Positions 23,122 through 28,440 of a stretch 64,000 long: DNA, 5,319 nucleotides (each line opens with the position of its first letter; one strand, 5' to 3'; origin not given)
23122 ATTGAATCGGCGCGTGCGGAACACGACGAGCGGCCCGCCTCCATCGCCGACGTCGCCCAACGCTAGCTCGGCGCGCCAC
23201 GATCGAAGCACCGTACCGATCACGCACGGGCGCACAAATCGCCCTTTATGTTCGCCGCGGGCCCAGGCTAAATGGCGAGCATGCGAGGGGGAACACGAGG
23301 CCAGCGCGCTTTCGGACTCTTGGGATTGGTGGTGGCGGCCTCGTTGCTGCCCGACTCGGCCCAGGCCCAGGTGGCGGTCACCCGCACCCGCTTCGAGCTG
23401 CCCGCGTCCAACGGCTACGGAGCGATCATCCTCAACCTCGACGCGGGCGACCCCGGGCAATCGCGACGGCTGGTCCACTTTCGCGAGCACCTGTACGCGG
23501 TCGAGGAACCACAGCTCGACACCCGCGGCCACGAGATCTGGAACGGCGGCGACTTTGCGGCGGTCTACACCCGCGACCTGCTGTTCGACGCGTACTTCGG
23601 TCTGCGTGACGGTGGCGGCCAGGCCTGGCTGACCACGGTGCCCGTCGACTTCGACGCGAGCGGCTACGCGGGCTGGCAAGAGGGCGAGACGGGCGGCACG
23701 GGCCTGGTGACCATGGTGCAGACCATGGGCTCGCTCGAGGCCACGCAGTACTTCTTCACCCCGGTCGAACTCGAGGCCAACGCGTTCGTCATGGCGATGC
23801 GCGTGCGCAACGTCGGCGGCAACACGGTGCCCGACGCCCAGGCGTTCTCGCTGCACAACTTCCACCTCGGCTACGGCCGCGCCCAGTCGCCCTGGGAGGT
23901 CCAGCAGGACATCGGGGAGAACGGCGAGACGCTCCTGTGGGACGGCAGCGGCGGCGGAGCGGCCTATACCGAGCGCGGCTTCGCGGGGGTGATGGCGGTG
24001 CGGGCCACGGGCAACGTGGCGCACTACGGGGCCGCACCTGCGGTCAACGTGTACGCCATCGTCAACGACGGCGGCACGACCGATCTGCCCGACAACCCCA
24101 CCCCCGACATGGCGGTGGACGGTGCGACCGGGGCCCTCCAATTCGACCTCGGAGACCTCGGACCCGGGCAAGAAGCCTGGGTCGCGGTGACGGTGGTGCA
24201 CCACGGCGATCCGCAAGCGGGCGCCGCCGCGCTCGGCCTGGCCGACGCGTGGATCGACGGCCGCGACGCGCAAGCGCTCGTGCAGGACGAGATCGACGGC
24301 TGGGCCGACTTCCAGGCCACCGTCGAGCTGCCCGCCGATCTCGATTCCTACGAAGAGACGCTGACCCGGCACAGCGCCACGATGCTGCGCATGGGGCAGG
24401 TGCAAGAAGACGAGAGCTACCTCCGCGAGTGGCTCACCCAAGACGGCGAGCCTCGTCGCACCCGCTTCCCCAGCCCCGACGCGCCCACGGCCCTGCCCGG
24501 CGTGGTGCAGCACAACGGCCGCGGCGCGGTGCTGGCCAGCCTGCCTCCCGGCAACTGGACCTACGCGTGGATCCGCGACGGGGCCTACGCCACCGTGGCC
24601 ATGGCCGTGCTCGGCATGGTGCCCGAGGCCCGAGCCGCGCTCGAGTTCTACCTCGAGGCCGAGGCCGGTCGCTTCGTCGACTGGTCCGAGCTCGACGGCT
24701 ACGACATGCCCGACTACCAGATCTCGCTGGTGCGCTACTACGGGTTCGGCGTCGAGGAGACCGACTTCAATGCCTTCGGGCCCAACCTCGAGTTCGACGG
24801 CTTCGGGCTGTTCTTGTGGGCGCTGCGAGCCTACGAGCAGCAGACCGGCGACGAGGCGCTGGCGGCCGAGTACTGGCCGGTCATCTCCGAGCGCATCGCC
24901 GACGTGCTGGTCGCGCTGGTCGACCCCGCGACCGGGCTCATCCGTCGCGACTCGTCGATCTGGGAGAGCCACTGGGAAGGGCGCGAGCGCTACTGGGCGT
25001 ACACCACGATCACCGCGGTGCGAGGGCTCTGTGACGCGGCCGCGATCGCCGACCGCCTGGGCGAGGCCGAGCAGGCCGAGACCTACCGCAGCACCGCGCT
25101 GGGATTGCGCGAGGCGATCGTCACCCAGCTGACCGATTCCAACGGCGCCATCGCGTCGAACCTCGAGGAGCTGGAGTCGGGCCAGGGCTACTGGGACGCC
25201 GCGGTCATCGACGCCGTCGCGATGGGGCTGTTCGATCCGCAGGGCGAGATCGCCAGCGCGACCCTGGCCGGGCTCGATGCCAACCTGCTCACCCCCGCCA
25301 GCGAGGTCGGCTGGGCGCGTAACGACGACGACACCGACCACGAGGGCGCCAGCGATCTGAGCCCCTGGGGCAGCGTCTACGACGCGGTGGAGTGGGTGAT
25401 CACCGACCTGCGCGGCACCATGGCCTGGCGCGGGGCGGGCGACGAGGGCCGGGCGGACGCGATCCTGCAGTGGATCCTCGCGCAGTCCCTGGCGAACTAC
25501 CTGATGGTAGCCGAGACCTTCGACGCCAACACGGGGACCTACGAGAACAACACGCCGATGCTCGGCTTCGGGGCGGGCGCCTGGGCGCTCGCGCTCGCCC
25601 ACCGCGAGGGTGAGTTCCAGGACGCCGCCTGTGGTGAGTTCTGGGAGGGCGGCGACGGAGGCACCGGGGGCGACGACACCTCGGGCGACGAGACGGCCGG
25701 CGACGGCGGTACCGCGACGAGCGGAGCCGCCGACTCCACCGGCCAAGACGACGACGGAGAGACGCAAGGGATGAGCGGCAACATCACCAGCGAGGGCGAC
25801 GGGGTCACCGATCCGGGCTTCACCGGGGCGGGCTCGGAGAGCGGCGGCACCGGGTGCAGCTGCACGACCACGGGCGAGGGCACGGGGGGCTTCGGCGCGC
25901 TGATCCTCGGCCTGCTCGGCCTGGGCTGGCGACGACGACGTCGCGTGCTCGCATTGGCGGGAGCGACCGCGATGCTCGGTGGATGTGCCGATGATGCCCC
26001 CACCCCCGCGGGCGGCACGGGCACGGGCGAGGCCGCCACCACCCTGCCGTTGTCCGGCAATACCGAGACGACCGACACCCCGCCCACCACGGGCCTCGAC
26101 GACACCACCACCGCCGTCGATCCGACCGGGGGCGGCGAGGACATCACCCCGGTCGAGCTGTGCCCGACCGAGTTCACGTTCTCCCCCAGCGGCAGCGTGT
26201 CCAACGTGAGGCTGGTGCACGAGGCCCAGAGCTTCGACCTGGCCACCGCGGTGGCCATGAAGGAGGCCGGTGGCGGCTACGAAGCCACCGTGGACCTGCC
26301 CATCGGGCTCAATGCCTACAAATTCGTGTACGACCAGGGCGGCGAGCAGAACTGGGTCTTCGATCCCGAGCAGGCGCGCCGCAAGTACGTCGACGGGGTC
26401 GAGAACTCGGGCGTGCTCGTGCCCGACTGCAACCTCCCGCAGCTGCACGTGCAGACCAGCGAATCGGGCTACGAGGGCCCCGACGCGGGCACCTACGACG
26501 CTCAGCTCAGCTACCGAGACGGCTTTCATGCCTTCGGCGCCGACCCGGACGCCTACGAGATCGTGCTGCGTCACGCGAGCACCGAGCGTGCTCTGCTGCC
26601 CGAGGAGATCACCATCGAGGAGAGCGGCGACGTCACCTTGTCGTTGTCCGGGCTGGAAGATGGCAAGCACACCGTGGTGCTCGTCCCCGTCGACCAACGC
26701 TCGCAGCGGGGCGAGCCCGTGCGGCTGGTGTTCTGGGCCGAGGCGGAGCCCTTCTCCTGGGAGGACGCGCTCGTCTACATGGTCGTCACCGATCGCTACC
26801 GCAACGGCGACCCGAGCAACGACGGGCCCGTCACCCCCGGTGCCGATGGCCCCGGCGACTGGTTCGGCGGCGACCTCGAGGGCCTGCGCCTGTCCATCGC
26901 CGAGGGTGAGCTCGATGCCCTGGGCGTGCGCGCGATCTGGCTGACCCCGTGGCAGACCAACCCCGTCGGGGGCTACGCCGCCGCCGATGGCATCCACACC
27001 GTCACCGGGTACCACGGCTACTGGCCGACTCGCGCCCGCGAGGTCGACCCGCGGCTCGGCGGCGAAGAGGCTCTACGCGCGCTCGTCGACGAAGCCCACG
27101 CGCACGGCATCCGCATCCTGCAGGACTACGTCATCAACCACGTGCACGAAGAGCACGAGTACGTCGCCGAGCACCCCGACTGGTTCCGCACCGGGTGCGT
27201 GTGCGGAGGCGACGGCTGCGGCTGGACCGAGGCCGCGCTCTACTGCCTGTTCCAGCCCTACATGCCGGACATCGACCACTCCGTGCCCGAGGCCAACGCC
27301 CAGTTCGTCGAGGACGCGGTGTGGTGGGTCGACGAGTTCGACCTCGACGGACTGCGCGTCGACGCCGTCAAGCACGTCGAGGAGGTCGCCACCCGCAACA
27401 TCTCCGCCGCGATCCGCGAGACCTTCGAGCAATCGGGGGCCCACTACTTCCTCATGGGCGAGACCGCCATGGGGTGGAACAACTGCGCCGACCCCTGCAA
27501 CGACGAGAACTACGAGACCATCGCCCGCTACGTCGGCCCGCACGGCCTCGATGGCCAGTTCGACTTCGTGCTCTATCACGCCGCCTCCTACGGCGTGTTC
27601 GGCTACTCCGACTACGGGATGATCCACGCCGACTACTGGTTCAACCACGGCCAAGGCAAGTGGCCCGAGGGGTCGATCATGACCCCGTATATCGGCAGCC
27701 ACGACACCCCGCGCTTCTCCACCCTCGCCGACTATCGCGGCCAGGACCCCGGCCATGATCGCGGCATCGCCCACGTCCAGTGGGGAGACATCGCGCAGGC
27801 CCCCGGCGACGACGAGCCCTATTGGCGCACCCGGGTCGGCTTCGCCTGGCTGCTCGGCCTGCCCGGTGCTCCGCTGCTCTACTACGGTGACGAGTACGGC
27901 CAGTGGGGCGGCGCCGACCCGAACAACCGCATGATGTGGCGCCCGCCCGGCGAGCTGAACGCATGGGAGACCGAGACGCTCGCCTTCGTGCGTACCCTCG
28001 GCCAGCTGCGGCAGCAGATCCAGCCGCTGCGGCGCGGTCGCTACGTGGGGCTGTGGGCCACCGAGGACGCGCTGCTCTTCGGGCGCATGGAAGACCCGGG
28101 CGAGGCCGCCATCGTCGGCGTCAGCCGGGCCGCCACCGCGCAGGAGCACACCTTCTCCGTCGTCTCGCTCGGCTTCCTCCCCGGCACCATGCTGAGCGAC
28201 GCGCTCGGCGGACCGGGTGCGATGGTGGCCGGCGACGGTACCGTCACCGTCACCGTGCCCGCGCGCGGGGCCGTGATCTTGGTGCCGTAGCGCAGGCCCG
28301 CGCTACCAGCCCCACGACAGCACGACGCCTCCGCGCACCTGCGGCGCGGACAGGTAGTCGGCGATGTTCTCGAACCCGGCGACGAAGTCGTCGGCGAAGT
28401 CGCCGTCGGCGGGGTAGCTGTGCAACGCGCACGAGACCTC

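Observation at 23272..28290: GH15 + CBM48 + GH13 in one 1672-aa ORF joined by an internal MYXO-CTERM-like / lipoprotein-signal-like hydrophobic hairpin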

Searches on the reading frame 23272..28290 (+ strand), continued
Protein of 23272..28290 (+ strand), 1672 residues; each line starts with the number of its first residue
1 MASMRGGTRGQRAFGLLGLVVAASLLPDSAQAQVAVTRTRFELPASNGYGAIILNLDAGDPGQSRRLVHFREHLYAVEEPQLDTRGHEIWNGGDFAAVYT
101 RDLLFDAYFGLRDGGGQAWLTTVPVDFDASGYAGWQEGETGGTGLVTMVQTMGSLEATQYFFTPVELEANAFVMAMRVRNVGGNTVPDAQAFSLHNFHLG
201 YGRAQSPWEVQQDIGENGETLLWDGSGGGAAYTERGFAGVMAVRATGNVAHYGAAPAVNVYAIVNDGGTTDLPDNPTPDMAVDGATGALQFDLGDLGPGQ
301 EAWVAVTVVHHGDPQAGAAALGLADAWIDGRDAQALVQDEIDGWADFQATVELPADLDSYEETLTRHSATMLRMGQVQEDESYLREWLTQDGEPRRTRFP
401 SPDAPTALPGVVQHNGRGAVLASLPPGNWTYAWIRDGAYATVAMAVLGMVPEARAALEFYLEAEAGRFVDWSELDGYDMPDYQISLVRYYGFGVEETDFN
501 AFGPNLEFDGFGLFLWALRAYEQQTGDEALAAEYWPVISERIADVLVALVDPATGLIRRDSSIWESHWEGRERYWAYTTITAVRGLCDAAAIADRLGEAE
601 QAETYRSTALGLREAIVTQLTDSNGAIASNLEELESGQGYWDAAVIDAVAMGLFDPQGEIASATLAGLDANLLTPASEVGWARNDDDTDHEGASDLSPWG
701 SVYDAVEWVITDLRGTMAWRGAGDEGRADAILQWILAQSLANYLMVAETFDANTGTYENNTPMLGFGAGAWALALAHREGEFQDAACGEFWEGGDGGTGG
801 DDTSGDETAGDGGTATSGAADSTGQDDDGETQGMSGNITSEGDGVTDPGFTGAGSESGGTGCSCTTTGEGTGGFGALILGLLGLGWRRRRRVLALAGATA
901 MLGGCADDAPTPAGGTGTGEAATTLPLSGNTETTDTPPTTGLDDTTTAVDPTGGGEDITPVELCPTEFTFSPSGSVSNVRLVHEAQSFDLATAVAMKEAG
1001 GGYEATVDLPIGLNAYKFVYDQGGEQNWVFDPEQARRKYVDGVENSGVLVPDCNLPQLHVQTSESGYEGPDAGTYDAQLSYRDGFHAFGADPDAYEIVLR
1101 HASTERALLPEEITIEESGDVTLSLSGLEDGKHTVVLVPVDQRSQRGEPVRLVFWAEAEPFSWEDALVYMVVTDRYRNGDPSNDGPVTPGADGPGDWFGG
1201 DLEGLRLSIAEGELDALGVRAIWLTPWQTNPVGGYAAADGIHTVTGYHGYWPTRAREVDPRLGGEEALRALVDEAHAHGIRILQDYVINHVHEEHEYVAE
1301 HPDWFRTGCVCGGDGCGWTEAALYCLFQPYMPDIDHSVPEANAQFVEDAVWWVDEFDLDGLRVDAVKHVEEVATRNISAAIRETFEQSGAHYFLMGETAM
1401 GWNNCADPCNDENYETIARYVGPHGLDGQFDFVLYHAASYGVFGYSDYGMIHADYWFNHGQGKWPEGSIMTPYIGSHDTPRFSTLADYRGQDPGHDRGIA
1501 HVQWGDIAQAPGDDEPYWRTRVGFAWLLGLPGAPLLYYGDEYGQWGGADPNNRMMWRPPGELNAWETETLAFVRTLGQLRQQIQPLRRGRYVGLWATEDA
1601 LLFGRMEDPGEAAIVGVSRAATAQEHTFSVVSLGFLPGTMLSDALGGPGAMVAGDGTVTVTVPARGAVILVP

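Call 42: search_protein_families(library=pfam, proteins=[P0009, P0012], max_evalue=5)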
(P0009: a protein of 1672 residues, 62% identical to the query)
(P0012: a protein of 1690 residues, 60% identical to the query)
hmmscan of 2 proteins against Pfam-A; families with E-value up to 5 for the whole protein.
P0009 (1672 aa): 10 families
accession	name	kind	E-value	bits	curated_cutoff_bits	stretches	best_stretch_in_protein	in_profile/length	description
PF00128.31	Alpha-amylase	-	7.9e-32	111.5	22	1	1169-1544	2-358/446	Alpha amylase, catalytic domain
PF00723.27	Glyco_hydro_15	-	2.7e-09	36.9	22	1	405-651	24-266/427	Glycosyl hydrolases family 15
PF16561.11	AMPK1_CBM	-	7.7e-06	26.5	26.8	1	961-1020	2-56/85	Glycogen recognition site of AMP-activated protein kinase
PF22460.2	Neopullulanase-like_C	-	0.0002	22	27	1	1589-1654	1-64/79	Neopullulanase-like, C-terminal domain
PF22058.2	X25_BaPul_like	-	0.039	14.5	27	1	979-1019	16-54/87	Pullulanase X25 domain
PF16657.11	Malt_amylase_C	-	0.043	14.3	27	1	1594-1667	8-75/75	Maltogenic Amylase, C-terminal domain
PF22026.2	Alpha-amylase_C_2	-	0.046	14.6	27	1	1587-1668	1-78/78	Alpha-amylase C-terminal domain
PF17389.8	Bac_rhamnosid6H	-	0.14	11.8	24.5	1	563-618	169-224/339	Bacterial alpha-L-rhamnosidase 6 hairpin glycosidase domain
PF17450.8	Melibiase_2_C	-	0.17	12.5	22.5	1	1595-1633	10-50/87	Alpha galactosidase A C-terminal beta sandwich domain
PF14701.12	hDGE_amylase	-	0.42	10.1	27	1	1264-1301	77-115/439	Glycogen debranching enzyme, glucanotransferase domain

P0012 (1690 aa): 6 families
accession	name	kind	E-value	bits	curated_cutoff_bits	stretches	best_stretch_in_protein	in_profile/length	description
PF00128.31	Alpha-amylase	-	4e-33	115.8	22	1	1189-1564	2-358/446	Alpha amylase, catalytic domain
PF00723.27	Glyco_hydro_15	-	3.8e-12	46.3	22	1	416-662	17-259/427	Glycosyl hydrolases family 15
PF16561.11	AMPK1_CBM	-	1.4e-05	25.6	26.8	1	992-1042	7-55/85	Glycogen recognition site of AMP-activated protein kinase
PF17389.8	Bac_rhamnosid6H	-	0.029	14.1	24.5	1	583-659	171-237/339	Bacterial alpha-L-rhamnosidase 6 hairpin glycosidase domain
PF14871.12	GHL6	-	0.033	14.8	35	1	1268-1323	29-80/132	Hypothetical glycosyl hydrolase 6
PF17801.7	Melibiase_C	-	0.091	13.3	22.9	1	1628-1688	14-69/71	Alpha galactosidase C-terminal beta sandwich domain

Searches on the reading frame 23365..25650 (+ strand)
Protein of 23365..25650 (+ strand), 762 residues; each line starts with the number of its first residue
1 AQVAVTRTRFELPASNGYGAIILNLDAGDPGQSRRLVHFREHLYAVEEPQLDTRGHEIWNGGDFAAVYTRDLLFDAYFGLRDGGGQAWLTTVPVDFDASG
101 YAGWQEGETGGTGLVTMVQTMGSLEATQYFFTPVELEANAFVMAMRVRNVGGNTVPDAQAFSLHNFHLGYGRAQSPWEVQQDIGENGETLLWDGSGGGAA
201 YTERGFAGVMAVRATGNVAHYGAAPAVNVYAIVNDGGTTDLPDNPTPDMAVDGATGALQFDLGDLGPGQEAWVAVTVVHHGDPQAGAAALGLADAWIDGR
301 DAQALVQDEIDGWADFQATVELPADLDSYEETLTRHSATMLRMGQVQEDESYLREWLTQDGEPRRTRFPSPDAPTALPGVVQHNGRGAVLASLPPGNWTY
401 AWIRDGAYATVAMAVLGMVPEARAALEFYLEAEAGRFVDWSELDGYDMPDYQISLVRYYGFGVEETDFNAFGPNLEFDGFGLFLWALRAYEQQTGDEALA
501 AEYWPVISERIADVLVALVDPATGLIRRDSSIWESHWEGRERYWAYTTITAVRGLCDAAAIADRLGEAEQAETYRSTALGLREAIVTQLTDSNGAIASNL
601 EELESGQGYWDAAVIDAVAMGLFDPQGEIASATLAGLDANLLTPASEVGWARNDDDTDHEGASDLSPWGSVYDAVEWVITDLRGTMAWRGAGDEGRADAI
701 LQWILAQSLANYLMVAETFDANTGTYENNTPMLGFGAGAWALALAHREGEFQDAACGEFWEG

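Call 41: search_solved_structures(query=window:23365-25650:+, max_evalue=0.001)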
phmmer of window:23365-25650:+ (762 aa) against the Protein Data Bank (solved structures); distinct sequences matched with E-value up to 0.001: 0.

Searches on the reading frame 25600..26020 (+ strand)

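Call 4: search_protein_families(library=ncbifam, proteins=[window:25600-26020:+], max_evalue=1)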
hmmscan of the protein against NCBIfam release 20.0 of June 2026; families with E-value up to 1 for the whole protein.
window:25600-26020:+ (140 aa): 3 families
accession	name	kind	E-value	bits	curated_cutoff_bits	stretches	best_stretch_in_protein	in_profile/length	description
TIGR03901.2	MYXO-CTERM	domain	3.9e-06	27.1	20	1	83-115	2-34/34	MYXO-CTERM sorting domain-containing protein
TIGR03382.1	GC_trans_RRR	domain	0.0012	19.4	15.85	1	85-114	1-25/27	MYXO-CTERM sorting domain-containing protein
NF045523.1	MXAN_5453_fam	exception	0.01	14.4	500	1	15-115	453-542/544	MXAN_5453 family MXYO-CTERM-anchored protein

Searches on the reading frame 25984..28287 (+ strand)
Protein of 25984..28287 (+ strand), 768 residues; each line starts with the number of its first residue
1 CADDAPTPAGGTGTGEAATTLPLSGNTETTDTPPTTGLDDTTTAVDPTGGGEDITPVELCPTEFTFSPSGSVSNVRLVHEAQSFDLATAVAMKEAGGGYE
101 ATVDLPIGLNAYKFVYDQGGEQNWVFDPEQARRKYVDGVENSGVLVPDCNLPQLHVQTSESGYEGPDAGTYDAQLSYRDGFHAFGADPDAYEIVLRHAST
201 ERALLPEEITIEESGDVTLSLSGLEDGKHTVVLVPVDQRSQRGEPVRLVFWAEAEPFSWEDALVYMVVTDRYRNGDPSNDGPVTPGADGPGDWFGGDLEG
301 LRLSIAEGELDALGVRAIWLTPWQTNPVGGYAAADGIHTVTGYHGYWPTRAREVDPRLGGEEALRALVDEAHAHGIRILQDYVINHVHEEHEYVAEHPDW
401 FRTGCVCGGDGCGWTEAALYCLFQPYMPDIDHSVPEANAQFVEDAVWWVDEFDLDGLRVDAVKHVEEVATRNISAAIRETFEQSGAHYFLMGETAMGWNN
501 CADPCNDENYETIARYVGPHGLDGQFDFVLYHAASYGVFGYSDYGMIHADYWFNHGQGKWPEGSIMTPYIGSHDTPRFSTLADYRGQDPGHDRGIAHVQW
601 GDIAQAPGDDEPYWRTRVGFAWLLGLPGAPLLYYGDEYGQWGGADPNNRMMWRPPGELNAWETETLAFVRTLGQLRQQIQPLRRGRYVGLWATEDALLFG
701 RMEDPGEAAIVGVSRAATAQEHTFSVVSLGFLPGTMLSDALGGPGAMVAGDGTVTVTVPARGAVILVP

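Call 40: search_solved_structures(query=window:25984-28287:+, max_evalue=0.00001)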
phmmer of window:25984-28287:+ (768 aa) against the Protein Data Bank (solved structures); distinct sequences matched with E-value up to 0.00001: 151 (the best 60 are shown).
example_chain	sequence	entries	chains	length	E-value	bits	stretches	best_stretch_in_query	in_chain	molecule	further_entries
4e2o_A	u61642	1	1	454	2.2e-44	154.9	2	254-583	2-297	Alpha-amylase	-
5a2b_A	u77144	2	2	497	2.1e-41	145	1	258-724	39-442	ANOXYBACILLUS ALPHA-AMYLASE | ALPHA-AMYLASE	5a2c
5a2a_A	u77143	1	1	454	2.3e-41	144.9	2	258-582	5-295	APO FORM OF ANOXYBACILLUS ALPHA-AMYLASES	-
8jnx_A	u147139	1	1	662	9e-28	99.9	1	255-579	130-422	Alpha-amylase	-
6sav_A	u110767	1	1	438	4.4e-26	94.4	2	258-579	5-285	Alpha-amylase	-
1qho_A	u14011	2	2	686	4.4e-26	94.3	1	262-387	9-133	ALPHA-AMYLASE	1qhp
6sav_B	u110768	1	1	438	4.8e-26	94.2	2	258-579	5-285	Alpha-amylase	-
1uks_A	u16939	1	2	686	6.7e-26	93.7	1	261-499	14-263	Cyclomaltodextrin glucanotransferase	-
1v3k_A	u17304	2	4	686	7.2e-26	93.6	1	261-478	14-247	Cyclomaltodextrin glucanotransferase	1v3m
1v3j_A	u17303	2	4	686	8.5e-26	93.4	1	261-477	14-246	Cyclomaltodextrin glucanotransferase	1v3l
1i75_A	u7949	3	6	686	9.9e-26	93.2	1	261-478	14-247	CYCLODEXTRIN GLUCANOTRANSFERASE | Cyclomaltodextrin glucanotransferase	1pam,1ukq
1sma_A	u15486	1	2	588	1.6e-25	92.5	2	260-516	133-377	MALTOGENIC AMYLASE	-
4jcm_A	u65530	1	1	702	1.7e-25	92.4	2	258-389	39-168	Cyclodextrin glucanotransferase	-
1j0h_A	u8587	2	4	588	2.1e-25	92.1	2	259-503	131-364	neopullulanase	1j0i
1gvi_A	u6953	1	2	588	2.2e-25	92.1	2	260-479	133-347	MALTOGENIC AMYLASE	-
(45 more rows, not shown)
